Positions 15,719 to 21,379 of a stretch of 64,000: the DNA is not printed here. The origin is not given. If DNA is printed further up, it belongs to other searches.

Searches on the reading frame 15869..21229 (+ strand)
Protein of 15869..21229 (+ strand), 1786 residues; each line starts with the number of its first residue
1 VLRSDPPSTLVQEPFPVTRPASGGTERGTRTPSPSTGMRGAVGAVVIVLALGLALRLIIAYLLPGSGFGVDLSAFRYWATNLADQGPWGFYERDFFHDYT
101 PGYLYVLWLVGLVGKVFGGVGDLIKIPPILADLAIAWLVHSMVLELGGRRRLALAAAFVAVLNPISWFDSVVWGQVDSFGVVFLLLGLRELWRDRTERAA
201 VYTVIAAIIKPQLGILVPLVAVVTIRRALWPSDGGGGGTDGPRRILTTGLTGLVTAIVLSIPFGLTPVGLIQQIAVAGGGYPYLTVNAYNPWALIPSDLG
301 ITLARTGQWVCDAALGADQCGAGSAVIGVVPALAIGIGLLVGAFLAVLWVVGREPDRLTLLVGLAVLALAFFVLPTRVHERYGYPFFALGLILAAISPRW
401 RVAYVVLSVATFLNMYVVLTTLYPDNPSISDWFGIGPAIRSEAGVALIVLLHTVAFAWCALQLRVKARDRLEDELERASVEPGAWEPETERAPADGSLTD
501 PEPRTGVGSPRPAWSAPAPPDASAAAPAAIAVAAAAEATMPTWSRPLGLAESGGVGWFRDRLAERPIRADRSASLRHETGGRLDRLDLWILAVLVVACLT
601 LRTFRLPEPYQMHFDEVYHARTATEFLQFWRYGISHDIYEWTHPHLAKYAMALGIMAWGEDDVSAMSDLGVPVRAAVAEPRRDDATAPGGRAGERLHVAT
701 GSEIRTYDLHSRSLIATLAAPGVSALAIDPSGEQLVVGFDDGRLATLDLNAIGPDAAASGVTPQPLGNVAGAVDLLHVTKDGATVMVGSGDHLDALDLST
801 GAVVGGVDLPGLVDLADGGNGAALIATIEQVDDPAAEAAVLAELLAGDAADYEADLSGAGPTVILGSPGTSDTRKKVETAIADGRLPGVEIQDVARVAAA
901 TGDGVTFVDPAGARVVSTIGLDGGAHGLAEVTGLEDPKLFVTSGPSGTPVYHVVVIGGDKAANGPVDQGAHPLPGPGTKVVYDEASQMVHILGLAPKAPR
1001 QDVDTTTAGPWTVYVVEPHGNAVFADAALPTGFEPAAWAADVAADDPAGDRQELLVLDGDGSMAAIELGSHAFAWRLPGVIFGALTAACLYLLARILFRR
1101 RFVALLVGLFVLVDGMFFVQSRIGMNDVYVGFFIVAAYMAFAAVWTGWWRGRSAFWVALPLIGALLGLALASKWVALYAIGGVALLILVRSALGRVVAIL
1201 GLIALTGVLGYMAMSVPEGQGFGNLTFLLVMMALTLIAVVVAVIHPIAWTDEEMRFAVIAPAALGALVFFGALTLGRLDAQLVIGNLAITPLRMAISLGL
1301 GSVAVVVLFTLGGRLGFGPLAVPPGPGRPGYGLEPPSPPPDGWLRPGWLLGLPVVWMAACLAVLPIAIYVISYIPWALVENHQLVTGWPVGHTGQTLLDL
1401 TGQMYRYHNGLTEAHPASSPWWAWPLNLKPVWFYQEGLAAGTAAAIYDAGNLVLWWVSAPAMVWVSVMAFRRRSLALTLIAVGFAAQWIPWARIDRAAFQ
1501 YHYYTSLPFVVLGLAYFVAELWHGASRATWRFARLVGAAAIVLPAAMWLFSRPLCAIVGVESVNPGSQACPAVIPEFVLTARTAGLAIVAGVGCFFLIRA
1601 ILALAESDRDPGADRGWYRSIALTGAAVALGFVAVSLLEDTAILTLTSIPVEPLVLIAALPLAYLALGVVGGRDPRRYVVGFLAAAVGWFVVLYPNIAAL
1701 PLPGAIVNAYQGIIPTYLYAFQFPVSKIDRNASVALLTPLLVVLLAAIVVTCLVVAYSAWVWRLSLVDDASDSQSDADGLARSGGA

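Call 26: search_protein_families(library=pfam, proteins=[window:15869-21229:+], max_evalue=0.0001)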
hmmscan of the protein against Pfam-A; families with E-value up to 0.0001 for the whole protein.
window:15869-21229:+ (1786 aa): 3 families
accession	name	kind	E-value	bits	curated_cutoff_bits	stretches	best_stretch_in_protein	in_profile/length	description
PF16192.10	PMT_4TMC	-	4.8e-15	56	32.4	1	1397-1555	5-183/202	C-terminal four TMM region of protein-O-mannosyltransferase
PF02366.24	PMT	-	4.8e-11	43.1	22.7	1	1072-1189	82-198/245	Dolichyl-phosphate-mannose-protein mannosyltransferase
PF13231.12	PMT_2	-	2.5e-05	25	26.1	1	1069-1203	18-149/160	Dolichyl-phosphate-mannose-protein mannosyltransferase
